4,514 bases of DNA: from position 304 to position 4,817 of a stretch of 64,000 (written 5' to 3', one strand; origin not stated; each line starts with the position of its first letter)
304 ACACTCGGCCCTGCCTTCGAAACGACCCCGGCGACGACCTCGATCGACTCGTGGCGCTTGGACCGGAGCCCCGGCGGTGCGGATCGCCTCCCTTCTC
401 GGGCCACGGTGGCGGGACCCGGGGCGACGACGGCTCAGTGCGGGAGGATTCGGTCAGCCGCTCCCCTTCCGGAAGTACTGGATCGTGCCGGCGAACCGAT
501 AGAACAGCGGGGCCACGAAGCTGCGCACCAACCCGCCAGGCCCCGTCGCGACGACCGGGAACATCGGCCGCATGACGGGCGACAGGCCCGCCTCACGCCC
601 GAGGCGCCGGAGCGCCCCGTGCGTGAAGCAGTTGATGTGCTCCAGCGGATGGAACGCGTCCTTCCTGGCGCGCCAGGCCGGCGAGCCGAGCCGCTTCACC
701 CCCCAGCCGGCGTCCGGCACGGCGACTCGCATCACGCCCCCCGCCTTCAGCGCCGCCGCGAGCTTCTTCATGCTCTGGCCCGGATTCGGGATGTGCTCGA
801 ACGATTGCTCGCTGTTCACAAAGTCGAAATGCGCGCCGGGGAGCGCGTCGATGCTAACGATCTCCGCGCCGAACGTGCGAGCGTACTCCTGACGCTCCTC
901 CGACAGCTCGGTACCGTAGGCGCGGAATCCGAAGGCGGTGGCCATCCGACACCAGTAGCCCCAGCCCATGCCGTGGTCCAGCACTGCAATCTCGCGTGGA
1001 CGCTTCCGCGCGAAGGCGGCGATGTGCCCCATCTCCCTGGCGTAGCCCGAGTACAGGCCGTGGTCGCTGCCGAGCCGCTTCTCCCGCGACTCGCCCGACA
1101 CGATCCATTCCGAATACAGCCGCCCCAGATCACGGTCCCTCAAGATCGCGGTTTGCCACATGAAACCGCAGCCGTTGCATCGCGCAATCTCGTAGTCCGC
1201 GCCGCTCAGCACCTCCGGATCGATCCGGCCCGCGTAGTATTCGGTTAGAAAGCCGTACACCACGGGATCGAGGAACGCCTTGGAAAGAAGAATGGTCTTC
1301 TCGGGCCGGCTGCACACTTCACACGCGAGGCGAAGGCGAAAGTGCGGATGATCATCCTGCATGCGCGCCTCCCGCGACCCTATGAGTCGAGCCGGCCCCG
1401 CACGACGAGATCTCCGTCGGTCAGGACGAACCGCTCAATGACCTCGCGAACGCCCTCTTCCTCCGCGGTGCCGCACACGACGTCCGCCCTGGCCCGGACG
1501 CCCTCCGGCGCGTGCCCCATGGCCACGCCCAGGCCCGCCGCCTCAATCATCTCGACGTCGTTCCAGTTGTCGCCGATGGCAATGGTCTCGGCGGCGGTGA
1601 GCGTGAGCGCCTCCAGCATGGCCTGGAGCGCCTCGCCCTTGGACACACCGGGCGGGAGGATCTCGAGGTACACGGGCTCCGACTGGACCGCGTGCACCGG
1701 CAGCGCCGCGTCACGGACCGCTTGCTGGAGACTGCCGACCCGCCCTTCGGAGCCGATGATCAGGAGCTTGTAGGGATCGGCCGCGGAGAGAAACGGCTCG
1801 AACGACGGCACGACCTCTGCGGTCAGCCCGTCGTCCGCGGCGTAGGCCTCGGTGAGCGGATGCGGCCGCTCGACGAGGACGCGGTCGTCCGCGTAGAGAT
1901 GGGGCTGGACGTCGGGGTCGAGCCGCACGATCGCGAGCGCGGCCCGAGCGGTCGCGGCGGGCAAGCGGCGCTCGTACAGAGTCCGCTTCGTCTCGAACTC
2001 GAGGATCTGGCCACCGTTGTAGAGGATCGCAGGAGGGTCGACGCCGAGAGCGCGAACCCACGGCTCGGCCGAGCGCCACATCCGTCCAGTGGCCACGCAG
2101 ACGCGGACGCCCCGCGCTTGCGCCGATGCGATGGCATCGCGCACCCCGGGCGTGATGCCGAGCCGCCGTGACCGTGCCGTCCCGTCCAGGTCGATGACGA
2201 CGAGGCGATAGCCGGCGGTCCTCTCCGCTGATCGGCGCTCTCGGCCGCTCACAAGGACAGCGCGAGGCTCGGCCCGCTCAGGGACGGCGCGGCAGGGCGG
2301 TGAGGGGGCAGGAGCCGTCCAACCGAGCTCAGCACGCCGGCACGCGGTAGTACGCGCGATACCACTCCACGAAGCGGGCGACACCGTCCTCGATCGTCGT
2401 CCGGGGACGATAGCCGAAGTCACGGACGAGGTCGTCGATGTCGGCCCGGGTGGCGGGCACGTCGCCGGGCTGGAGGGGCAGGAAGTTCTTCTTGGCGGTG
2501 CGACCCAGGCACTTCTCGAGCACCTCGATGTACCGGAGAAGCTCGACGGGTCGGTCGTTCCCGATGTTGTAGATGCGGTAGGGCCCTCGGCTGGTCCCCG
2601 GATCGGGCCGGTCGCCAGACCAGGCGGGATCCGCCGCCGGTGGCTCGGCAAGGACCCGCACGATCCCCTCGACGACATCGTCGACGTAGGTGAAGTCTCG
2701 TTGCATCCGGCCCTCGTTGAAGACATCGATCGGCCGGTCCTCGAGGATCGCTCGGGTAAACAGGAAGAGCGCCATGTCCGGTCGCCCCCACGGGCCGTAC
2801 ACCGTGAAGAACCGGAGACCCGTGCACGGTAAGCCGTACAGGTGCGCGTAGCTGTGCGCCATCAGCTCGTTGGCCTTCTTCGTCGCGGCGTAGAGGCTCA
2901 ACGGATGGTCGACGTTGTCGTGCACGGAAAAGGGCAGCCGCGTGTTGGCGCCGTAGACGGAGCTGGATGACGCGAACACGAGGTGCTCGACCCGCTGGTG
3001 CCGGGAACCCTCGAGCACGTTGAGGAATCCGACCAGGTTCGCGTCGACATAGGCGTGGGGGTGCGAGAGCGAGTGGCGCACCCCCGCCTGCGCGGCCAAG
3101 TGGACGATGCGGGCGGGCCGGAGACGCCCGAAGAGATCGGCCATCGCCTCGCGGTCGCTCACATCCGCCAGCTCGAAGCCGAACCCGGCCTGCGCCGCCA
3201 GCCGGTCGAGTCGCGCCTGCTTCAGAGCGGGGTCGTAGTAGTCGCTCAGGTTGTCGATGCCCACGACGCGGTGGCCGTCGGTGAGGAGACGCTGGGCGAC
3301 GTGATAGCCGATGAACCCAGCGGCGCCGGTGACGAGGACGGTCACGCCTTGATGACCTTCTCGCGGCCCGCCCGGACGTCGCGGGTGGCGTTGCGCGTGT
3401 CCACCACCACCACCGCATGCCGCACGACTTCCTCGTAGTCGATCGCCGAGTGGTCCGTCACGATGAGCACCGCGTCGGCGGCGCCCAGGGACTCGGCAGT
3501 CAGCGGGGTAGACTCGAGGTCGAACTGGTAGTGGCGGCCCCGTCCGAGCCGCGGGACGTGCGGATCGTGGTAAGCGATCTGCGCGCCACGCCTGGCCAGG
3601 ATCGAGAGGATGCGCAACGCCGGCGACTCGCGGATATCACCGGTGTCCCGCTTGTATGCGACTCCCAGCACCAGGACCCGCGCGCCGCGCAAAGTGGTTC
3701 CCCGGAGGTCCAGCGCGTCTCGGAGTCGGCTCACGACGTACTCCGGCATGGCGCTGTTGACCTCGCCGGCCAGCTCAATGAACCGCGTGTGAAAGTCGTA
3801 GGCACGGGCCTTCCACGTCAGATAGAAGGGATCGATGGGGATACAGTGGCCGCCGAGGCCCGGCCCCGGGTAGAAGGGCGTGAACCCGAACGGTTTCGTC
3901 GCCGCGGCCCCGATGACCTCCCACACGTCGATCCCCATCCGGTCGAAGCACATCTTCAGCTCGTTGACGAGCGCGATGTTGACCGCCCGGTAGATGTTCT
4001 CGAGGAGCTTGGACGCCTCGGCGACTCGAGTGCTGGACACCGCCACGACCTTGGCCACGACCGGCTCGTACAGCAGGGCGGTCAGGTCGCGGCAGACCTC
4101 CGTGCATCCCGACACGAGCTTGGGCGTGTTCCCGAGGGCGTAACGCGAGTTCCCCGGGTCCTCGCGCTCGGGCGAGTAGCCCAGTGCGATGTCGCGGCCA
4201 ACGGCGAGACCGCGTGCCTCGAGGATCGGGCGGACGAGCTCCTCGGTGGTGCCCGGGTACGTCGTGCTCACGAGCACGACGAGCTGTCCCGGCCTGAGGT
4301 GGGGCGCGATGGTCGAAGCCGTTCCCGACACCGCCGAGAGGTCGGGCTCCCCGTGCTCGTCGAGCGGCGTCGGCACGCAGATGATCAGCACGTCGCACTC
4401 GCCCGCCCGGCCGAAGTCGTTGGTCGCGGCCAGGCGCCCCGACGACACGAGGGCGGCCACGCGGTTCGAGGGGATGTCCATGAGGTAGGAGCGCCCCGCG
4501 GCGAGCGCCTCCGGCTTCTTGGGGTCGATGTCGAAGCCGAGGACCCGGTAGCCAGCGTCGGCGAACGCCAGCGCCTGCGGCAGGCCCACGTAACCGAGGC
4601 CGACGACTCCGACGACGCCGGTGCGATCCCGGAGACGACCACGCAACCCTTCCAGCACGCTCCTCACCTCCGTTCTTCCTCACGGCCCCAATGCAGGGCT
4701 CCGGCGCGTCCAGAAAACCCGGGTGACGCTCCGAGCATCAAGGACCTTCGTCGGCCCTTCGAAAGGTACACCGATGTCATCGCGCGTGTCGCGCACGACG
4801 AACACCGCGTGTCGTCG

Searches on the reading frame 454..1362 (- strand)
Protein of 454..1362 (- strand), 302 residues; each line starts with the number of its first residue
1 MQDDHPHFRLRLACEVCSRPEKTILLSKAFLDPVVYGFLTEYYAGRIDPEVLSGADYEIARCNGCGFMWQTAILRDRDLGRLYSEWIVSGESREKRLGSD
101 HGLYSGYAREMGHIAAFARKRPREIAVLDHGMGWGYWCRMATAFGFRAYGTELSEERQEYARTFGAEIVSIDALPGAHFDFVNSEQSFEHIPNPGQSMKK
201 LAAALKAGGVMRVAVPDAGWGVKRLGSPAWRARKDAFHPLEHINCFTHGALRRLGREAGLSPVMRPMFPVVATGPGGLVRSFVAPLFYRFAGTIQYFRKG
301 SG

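Call 5: search_protein_families(library=pfam, proteins=[window:454-1362:-])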
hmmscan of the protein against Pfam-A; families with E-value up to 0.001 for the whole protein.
window:454-1362:- (302 aa): 4 families
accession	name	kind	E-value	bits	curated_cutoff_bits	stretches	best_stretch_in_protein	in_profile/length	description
PF13489.12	Methyltransf_23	-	1.7e-19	70.6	27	1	114-261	13-160/164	Methyltransferase domain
PF08241.18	Methyltransf_11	-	4.2e-09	37.4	21.2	1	128-211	1-93/95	Methyltransferase domain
PF13649.12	Methyltransf_25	-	1.7e-06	29.1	27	1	127-209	1-97/97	Methyltransferase domain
PF08242.18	Methyltransf_12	-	0.00064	20.8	30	0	151-210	26-97/98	Methyltransferase domain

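Call 42: search_protein_families(library=ncbifam, proteins=[window:454-1362:-], max_evalue=0.01)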
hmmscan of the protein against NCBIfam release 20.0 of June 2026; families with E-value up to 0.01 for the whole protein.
window:454-1362:- (302 aa): 2 families
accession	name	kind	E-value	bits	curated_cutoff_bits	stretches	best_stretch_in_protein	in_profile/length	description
NF045667.1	MTase_DVU1556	equivalog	0.0002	20.9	155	1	120-213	19-119/213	DVU_1556 family methyltransferase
NF040703.1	cyclopro_CfaB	exception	0.0045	15.8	650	0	111-209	148-259/393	C17 cyclopropane fatty acid synthase CfaB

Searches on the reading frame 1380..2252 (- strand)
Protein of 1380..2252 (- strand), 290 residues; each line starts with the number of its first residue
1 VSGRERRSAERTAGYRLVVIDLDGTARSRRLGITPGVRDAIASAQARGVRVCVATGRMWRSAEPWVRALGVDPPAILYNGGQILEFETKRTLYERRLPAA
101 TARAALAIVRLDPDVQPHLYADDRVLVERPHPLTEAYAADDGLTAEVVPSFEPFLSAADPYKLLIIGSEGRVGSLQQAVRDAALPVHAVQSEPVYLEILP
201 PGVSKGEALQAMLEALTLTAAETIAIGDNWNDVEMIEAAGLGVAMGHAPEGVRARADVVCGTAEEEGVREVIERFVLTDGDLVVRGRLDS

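Call 42: search_protein_families(library=ncbifam, proteins=[window:1380-2252:-], max_evalue=0.01)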
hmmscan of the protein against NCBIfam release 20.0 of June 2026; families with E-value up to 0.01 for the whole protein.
window:1380-2252:- (290 aa): 34 families (the best 25 are shown)
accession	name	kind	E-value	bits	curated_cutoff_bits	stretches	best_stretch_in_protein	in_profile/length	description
TIGR00099.1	Cof-subfamily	subfamily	4.2e-52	177.3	137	1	17-272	1-256/256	Cof-type HAD-IIB family hydrolase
NF007821.0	PRK10530.1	equivalog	1.4e-35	122.9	274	2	197-277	192-272/272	pyridoxal phosphatase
NF007806.0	PRK10513.1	equivalog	4.4e-33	114.8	273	1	16-277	4-269/270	sugar-phosphatase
NF002245.0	PRK01158.1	equivalog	1e-26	93.7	198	2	174-277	128-230/233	phosphoglycolate phosphatase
TIGR01487.1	Pglycolate_arch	equivalog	1.1e-22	80.9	122.75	2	196-272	139-215/215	phosphoglycolate phosphatase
TIGR01484.1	HAD-SF-IIB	subfamily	4.3e-22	79.2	41.8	1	17-245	1-221/221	HAD-IIB family hydrolase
NF011705.0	PRK15126.1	equivalog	1.1e-20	74.1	336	1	15-273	2-259/272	HMP-PP phosphatase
NF008213.0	PRK10976.1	equivalog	1.3e-19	70.7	386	1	15-254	2-240/266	sugar/pyridoxal phosphate phosphatase YigL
TIGR01482.1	SPP-subfamily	subfamily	3.1e-19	69.4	107.15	2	179-273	125-222/225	sucrose-phosphate phosphatase subfamily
NF045966.1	YcsE_rel_Pase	equivalog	2.6e-16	59.9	220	1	15-269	2-256/265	YcsE-related riboflavin metabolism phosphatase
TIGR01486.1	HAD-SF-IIB-MPGP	subfamily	1.3e-10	41.1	164.75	2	199-275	172-256/257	mannosyl-3-phosphoglycerate phosphatase family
TIGR00338.1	serB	equivalog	1.8e-09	37.5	144.15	1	204-262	152-209/219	phosphoserine phosphatase SerB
NF008350.0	PRK11133.1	equivalog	2.8e-09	36.6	413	1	205-268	249-311/324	phosphoserine phosphatase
TIGR01670.1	KdsC-phosphatas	subfamily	1e-08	35.3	106.95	1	205-278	77-151/154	3-deoxy-D-manno-octulosonate 8-phosphate phosphatase, YrbI family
NF001217.0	PRK00192.1-4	equivalog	1.5e-08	34.5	373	1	16-245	9-223/265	mannosyl-3-phosphoglycerate phosphatase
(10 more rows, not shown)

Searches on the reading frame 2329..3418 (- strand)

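Call 5: search_protein_families(library=pfam, proteins=[window:2420-3418:-])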
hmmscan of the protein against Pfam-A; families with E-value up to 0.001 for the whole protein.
window:2420-3418:- (332 aa): 0 families

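Call 34: search_protein_families(library=pfam, proteins=[window:2329-3345:-])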
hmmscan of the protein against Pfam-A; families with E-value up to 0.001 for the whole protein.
window:2329-3345:- (338 aa): 9 families
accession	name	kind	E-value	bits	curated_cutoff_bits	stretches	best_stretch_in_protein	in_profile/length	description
PF01370.27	Epimerase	-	1e-57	195.8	20.9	1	3-240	1-233/240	NAD dependent epimerase/dehydratase family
PF16363.11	GDP_Man_Dehyd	-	1.4e-48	166.5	27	1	4-324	1-331/332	GDP-mannose 4,6 dehydratase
PF04321.23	RmlD_sub_bind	-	1.3e-14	54.4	27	1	1-237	1-202/287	RmlD substrate binding domain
PF02719.21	Polysacc_synt_2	-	1.9e-12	47.4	20.2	1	3-185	1-174/293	Polysaccharide biosynthesis protein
PF01073.25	3Beta_HSD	-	6.9e-12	45.4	22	1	4-238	1-233/280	3-beta hydroxysteroid dehydrogenase/isomerase family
PF00106.31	adh_short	-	1.4e-06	28.3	26.6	1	2-109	2-114/195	short chain dehydrogenase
PF08659.16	KR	-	3.5e-06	27.5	22.6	1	2-138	2-148/180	KR domain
PF07993.18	NAD_binding_4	-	4.9e-05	23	20.1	0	80-184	92-209/258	Male sterility protein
PF13460.12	NAD_binding_10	-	0.00061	20.1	27.2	0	7-163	1-132/184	NAD(P)H-binding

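Call 42: search_protein_families(library=ncbifam, proteins=[window:2329-3345:-], max_evalue=0.01)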
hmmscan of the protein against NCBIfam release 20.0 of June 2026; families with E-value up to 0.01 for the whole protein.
window:2329-3345:- (338 aa): 65 families (the best 25 are shown)
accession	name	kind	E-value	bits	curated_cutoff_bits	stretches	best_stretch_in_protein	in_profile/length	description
TIGR01181.1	dTDP_gluc_dehyt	equivalog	9.6e-42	143.2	365.1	2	3-234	2-233/321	dTDP-glucose 4,6-dehydratase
TIGR01179.1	galE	equivalog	1.5e-40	139.1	262.3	2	3-184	2-178/332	UDP-glucose 4-epimerase GalE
NF011728.1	PRK15181.1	equivalog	3e-33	115.2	760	1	3-226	18-243/348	Vi polysaccharide biosynthesis UDP-N-acetylglucosaminuronic acid C-4 epimerase TviC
TIGR04180.1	EDH_00030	hypoth_equivalog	7.6e-33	113.8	475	1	3-233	1-226/297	NAD-dependent 4,6-dehydratase LegB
NF007490.0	PRK10084.1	subfamily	1.7e-28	99.6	649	1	1-235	1-250/361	dTDP-glucose 4,6-dehydratase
NF007956.0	PRK10675.1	subfamily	3.9e-27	95.3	394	2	1-160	1-157/338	UDP-glucose 4-epimerase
NF007582.0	PRK10217.1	equivalog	2.2e-26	92.8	698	1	2-231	3-239/355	dTDP-glucose 4,6-dehydratase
TIGR02197.1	heptose_epim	equivalog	7.2e-26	91.1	274.6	1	3-234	1-232/316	ADP-glyceromanno-heptose 6-epimerase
TIGR02622.1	CDP_4_6_dhtase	equivalog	2.8e-20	72.7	278.45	1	2-170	6-172/352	CDP-glucose 4,6-dehydratase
NF042422.1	oxyalk_red_OleD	equivalog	1.4e-18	67.4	580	1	1-232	1-215/329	2-alkyl-3-oxoalkanoate reductase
NF043036.1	ErythonDh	equivalog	1.2e-15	57.6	325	1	1-201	1-198/321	D-erythronate dehydrogenase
TIGR01472.1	gmd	equivalog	7.6e-14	51.7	415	1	3-177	3-181/342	GDP-mannose 4,6-dehydratase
NF047922.1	GDPFucSynFcl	equivalog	1.3e-13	51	500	1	61-330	38-302/308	GDP-L-fucose synthase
NF008872.0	PRK11908.1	equivalog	1.4e-13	50.6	294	1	2-331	3-337/349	bifunctional UDP-4-keto-pentose/UDP-xylose synthase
NF041015.1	UDPsulfquin_syn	equivalog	1.9e-13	50.2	575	1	1-123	1-140/384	UDP-sulfoquinovose synthase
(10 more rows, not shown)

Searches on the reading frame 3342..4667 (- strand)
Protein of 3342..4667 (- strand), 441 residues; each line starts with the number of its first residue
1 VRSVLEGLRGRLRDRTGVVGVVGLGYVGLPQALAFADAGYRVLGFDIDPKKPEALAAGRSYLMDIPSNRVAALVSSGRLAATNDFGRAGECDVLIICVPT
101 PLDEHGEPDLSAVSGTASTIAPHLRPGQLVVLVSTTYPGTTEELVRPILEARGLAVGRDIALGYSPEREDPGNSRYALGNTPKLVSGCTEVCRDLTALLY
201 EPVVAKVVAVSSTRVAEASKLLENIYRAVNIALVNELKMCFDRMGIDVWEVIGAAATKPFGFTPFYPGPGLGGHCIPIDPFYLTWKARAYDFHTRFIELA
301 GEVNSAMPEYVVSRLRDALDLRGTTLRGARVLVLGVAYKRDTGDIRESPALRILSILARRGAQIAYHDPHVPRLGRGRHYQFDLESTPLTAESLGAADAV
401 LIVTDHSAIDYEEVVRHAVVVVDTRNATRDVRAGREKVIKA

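Call 5: search_protein_families(library=pfam, proteins=[window:3342-4667:-])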
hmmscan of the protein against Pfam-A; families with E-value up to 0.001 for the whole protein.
window:3342-4667:- (441 aa): 4 families
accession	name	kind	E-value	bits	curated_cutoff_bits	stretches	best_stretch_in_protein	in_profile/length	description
PF03721.20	UDPG_MGDP_dh_N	-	1.1e-40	139.7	27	1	19-194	3-181/187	UDP-glucose/GDP-mannose dehydrogenase family, NAD binding domain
PF00984.24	UDPG_MGDP_dh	-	1e-30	106.1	25.4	1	215-305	2-93/94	UDP-glucose/GDP-mannose dehydrogenase family, central domain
PF03720.21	UDPG_MGDP_dh_C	-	1.7e-22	80.1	30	1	332-428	1-101/103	UDP-glucose/GDP-mannose dehydrogenase family, UDP binding domain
PF03446.21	NAD_binding_2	-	2.8e-09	37.7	21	1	19-148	2-107/161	NAD binding domain of 6-phosphogluconate dehydrogenase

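Call 11: find_related_loci(query=window:3342-4667:-, collection=genome_contigs, flank=10000)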
Query window:3342-4667:- (441 aa) in genome_contigs; peptide patterns used: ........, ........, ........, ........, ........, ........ (x = any residue, [..] = any of these).
600 stretches matched a pattern (row limit reached: there are more); 577 encode a relative of the query (tblastn E <= 1e-3); the best 80 are kept; 80 distinct loci.
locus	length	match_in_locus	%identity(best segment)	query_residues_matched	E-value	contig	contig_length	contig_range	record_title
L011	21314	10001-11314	58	4-441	1e-172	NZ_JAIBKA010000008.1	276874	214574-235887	Desulfoferrobacter suflitae strain DRH4 contig_8, whole genome shotgun sequence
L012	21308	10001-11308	61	7-441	2e-171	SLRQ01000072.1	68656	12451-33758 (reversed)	MAG: Deltaproteobacteria bacterium isolate CSSed165cm_581 CSSed16-5cm-233, whole genome shotgun sequence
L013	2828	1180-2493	58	4-441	0e+0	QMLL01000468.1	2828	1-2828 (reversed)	MAG: Deltaproteobacteria bacterium isolate B119_G9 B119_Guay9_scaffold_90823, whole genome shotgun sequence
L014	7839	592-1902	56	1-441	4e-170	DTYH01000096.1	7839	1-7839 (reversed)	MAG TPA_asm: Desulfobacterales bacterium isolate UWMA-0216 k99_176961, whole genome shotgun sequence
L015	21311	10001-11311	55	8-441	1e-169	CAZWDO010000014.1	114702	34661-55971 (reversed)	MAG TPA_asm: uncultured bacterium isolate binchicken_co113_61 genome assembly, contig: NODE_155_length_114702_cov_5.0144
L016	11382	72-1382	57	5-441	2e-167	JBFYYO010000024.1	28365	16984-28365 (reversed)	MAG: Syntrophobacterales bacterium isolate PPR_0410 scaffold_243, whole genome shotgun sequence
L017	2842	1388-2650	57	8-429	7e-178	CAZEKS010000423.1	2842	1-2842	MAG TPA_asm: uncultured Syntrophaceae bacterium isolate binchicken_co189_49 genome assembly, contig: NODE_57992_length_2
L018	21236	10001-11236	59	30-441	2e-167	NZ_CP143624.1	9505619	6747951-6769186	Myxococcus sp. Y35 chromosome, complete genome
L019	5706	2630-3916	60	12-440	2e-169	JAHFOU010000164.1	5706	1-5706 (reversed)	MAG: Planctomycetota bacterium isolate nzgw510 NODE_28942_length_5707_cov_2.699248, whole genome shotgun sequence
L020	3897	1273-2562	62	12-441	2e-173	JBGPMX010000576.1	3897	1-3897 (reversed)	MAG: Planctomycetia bacterium isolate OBJ_0618_7090110_228 k141_4437909_length_3897_cov_7.0000, whole genome shotgun seq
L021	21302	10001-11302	59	8-441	6e-167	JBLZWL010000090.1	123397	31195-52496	Corallococcus terminator strain BB12-2 000025F_arrow, whole genome shotgun sequence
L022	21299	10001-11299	58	19-439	1e-166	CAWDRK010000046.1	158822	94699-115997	MAG: Candidatus Acidoferrales bacterium isolate MFD05377.bin.2.18 genome assembly, contig: contig_65792, whole genome sh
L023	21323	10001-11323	58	1-441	1e-166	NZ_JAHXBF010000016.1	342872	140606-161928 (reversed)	Hyalangium versicolor strain H56D21 NODE_16_length_342872_cov_22.520821, whole genome shotgun sequence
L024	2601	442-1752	57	5-441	3e-177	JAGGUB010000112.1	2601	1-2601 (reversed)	MAG: candidate division WOR-3 bacterium isolate AUK063 PB_MBMC_017_c_000000000100, whole genome shotgun sequence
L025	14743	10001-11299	57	6-441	7e-166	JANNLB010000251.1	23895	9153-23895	MAG: Geobacter sp. isolate SOY_38_metabat_25 SOY_38_k141_471857, whole genome shotgun sequence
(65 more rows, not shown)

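Call 18: list_cluster_members(proteins=[P0001, window:3342-4658:-, window:6029-7225:-])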
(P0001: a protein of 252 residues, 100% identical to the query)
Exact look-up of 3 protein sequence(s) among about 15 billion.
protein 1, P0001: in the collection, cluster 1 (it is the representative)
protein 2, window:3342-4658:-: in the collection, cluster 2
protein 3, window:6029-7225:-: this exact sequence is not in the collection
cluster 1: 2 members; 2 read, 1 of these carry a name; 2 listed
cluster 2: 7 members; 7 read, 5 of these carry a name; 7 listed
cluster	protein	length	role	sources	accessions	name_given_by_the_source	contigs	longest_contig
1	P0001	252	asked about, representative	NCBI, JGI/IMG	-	FkbM family methyltransferase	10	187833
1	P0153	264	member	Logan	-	-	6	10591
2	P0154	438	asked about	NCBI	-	-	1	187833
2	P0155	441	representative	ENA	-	-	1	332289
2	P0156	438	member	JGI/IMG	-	UDP-N-acetyl-D-glucosamine dehydrogenase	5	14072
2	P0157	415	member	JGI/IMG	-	UDP-N-acetyl-D-glucosamine dehydrogenase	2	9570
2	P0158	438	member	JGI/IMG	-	UDP-N-acetyl-D-glucosamine dehydrogenase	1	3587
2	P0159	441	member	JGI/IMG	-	UDP-N-acetyl-D-glucosamine dehydrogenase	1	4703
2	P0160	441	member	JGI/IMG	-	UDP-N-acetyl-D-glucosamine dehydrogenase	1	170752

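Call 42: search_protein_families(library=ncbifam, proteins=[window:3342-4658:-], max_evalue=0.01)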
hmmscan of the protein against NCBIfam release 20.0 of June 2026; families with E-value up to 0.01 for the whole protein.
window:3342-4658:- (438 aa): 13 families
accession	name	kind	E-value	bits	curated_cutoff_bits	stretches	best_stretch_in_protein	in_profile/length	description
TIGR03026.1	NDP-sugDHase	subfamily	1e-125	419.8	189.8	1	16-423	3-413/413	nucleotide sugar dehydrogenase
NF040825.1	UDPMaNacDH_Arch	equivalog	3.5e-74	250.2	750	1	16-423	3-399/418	UDP-N-acetyl-D-mannosamine dehydrogenase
NF008286.0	PRK11064.1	equivalog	1.6e-70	237.9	459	1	15-423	5-417/420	UDP-N-acetyl-D-mannosamine dehydrogenase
NF011729.0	PRK15182.1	equivalog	2.5e-64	217.6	592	1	16-377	9-366/425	Vi polysaccharide biosynthesis UDP-N-acetylglucosamine C-6 dehydrogenase TviB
NF041297.1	UDPGDh_AglM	equivalog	1.8e-56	191.9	670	1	16-425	3-417/429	UDP-glucose 6-dehydrogenase AglM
NF047673.2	TeichurnBiosyTuaD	equivalog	4.9e-43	147.9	700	1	16-423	4-412/439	UDP-glucose 6-dehydrogenase TuaD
NF011631.0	PRK15057.1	equivalog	1.4e-09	37.6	757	1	17-277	4-258/388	UDP-glucose 6-dehydrogenase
TIGR01505.1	tartro_sem_red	equivalog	6.5e-07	28.9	340.75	1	16-249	2-201/291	2-hydroxy-3-oxopropionate reductase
NF043037.1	ThreonDh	equivalog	4.5e-06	26.3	350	0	15-54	4-43/297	L-threonate dehydrogenase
NF008592.0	PRK11559.1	equivalog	6.2e-05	22.4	397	1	17-248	6-203/296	2-hydroxy-3-oxopropionate reductase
NF012005.0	PRK15461.1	equivalog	0.00041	19.6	348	0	60-153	30-116/298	sulfolactaldehyde 3-reductase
TIGR01692.1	HIBADH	equivalog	0.0038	16.6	291.6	0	19-53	2-36/288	3-hydroxyisobutyrate dehydrogenase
TIGR03911.1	pyrrolys_PylD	equivalog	0.0098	15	150.05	0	5-52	139-184/266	3-methylornithyl-N6-L-lysine dehydrogenase PylD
